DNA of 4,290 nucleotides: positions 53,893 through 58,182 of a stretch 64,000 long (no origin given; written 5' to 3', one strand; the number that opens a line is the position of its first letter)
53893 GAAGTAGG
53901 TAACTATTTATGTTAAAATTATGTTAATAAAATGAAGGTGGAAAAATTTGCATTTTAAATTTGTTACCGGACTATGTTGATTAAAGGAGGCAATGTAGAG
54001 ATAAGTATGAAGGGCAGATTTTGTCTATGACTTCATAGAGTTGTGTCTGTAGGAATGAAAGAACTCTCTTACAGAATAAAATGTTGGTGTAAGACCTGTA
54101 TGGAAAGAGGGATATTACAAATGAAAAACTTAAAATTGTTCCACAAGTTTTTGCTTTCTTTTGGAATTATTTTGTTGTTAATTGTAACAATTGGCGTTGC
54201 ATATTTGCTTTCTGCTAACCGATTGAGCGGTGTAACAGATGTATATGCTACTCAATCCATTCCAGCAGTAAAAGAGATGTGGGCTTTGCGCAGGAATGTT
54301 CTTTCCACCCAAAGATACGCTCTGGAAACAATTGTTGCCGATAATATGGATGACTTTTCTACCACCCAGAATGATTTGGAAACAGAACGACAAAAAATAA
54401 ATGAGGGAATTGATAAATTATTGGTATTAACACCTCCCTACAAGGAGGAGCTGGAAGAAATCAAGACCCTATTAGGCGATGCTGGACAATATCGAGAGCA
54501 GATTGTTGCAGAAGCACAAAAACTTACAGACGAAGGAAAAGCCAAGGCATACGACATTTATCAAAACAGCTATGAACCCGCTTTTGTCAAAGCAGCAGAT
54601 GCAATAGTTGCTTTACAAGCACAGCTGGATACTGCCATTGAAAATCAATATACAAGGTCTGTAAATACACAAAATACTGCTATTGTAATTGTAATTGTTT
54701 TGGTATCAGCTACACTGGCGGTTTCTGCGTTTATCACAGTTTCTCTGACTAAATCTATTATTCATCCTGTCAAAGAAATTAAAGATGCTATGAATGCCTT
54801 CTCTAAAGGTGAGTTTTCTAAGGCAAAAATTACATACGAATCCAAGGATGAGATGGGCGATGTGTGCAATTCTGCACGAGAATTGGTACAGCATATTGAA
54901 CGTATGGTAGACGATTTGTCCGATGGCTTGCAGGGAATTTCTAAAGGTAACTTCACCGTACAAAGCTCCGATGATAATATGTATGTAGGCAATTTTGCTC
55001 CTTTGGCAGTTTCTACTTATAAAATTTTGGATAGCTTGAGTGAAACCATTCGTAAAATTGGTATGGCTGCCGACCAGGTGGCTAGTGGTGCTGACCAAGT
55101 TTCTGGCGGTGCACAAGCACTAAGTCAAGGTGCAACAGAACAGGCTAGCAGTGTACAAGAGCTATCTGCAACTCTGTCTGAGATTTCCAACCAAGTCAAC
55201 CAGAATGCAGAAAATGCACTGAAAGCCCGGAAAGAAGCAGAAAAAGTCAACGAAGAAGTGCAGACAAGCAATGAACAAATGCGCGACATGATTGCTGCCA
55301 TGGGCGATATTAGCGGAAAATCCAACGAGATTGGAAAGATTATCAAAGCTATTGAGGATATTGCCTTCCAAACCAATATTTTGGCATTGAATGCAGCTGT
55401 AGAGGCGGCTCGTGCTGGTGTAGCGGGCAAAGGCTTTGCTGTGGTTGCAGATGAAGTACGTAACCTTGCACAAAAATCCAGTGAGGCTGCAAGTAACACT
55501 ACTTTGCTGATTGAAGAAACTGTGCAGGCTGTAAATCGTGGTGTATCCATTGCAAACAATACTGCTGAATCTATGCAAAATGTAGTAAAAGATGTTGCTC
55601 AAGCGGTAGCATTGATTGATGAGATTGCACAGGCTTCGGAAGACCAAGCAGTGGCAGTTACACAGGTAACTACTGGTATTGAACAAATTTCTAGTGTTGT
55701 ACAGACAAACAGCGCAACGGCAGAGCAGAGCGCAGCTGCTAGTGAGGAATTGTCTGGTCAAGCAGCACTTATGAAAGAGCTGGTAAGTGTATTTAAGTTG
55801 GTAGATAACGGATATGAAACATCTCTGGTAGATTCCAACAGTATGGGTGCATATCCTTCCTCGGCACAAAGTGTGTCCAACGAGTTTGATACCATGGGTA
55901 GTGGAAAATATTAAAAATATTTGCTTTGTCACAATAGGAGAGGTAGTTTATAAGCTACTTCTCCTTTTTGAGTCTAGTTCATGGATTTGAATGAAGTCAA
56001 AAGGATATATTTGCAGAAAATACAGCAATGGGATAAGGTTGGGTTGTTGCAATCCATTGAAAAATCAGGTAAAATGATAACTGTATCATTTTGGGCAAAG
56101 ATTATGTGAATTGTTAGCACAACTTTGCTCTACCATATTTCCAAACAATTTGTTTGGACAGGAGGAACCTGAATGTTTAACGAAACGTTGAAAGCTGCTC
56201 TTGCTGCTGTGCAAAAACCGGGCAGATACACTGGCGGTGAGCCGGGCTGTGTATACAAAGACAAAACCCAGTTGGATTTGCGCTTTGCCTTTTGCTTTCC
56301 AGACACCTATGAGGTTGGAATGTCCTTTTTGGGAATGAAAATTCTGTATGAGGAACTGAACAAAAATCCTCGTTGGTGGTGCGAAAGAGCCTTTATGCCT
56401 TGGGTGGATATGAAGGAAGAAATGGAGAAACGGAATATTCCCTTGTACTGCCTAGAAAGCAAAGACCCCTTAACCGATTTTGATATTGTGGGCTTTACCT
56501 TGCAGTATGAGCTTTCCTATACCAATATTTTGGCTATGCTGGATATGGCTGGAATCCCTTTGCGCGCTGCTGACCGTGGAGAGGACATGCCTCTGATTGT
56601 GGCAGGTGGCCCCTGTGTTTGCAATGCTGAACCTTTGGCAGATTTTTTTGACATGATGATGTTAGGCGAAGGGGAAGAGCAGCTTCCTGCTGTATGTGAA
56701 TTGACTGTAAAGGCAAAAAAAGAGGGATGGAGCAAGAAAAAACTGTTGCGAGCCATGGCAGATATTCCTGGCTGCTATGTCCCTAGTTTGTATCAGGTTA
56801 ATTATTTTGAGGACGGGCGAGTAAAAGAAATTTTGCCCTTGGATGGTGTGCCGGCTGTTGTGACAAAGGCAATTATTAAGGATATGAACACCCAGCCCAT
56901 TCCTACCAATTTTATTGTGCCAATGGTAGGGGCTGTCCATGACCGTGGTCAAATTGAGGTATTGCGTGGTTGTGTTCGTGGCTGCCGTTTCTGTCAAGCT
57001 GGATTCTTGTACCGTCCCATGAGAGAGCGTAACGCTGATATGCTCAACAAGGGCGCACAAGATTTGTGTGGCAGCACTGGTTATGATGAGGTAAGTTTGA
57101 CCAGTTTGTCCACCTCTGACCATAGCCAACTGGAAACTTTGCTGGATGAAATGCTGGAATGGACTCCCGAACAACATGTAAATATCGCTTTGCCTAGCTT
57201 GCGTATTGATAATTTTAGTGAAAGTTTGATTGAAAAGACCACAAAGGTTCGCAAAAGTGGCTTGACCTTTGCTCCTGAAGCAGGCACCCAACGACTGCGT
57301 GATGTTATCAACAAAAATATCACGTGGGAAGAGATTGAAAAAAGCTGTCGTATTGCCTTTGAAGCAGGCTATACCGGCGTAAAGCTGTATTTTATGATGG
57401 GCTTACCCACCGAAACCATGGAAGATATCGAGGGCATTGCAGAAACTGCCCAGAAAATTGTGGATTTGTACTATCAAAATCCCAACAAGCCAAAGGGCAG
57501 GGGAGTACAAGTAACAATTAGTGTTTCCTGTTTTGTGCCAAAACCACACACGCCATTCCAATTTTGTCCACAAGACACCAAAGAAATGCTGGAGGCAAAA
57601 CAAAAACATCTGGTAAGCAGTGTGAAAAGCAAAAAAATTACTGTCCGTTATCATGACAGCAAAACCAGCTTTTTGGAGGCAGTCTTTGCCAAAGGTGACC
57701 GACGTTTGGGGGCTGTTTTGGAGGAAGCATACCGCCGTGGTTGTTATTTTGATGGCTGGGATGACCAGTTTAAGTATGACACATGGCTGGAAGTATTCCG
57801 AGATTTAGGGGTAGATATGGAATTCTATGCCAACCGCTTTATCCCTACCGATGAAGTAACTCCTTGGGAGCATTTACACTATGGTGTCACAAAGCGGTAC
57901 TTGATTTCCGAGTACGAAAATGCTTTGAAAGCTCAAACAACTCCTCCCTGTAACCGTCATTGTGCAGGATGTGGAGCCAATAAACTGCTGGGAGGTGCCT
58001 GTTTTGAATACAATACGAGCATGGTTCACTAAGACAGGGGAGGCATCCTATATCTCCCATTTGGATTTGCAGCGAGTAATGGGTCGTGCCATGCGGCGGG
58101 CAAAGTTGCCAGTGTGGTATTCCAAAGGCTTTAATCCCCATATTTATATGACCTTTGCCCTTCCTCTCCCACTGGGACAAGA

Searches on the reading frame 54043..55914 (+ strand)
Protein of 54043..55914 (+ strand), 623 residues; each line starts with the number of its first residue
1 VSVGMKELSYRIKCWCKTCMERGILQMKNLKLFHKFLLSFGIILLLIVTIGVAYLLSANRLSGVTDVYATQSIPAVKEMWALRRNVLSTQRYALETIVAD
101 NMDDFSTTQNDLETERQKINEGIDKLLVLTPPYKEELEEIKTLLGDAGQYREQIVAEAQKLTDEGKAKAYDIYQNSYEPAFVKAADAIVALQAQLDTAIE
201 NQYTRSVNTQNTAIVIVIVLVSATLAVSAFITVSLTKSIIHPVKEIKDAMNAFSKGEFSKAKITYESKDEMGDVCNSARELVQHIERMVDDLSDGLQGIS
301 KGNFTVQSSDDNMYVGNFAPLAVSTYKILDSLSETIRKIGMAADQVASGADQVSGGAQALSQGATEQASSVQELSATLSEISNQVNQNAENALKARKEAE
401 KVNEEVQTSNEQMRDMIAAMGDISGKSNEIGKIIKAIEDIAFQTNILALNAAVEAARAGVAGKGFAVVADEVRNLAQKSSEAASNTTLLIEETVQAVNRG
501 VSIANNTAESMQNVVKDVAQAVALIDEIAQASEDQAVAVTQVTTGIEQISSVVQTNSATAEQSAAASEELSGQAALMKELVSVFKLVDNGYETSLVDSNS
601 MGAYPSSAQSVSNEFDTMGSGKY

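Call 96: search_protein_families(library=pfam, proteins=[window:54043-55914:+], max_evalue=0.000001)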
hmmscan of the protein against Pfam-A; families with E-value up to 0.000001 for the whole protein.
window:54043-55914:+ (623 aa): 3 families
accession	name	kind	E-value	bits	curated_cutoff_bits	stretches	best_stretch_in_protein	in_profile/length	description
PF00015.26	MCPsignal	-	1.7e-43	148.9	34.6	1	398-552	3-171/172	Methyl-accepting chemotaxis protein (MCP) signalling domain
PF12729.13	4HB_MCP_1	-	7.1e-13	48.9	27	1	29-191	1-162/181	Four helix bundle sensory module for signal transduction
PF00672.30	HAMP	-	3e-07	31.1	25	0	235-275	2-41/53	HAMP domain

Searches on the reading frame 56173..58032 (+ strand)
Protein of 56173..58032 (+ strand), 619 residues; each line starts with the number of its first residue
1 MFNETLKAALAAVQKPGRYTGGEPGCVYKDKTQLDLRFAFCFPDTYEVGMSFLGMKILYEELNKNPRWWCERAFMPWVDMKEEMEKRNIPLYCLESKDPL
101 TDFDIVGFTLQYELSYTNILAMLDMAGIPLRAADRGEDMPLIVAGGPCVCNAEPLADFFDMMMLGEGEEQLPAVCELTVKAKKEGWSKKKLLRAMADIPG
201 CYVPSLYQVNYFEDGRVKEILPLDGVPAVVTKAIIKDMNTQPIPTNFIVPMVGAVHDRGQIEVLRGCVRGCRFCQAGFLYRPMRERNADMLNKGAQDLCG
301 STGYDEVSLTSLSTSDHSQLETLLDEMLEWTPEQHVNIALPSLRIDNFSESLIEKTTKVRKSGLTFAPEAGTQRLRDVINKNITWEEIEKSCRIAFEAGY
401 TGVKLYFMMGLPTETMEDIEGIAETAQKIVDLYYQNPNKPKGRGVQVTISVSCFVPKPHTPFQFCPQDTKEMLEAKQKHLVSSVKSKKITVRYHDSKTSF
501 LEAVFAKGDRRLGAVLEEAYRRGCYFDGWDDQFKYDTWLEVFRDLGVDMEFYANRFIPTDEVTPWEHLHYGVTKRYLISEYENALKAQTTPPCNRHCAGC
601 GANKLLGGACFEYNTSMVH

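Call 96: search_protein_families(library=pfam, proteins=[window:56173-58032:+], max_evalue=0.000001)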
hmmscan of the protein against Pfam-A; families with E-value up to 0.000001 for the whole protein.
window:56173-58032:+ (619 aa): 2 families
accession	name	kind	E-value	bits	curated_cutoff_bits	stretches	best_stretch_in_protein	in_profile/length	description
PF19864.5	Radical_SAM_N2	-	7.2e-67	224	29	1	54-204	1-151/151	Radical SAM proteins, N-terminal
PF04055.27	Radical_SAM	-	5.8e-20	72.6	29.5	1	261-425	1-165/166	Radical SAM superfamily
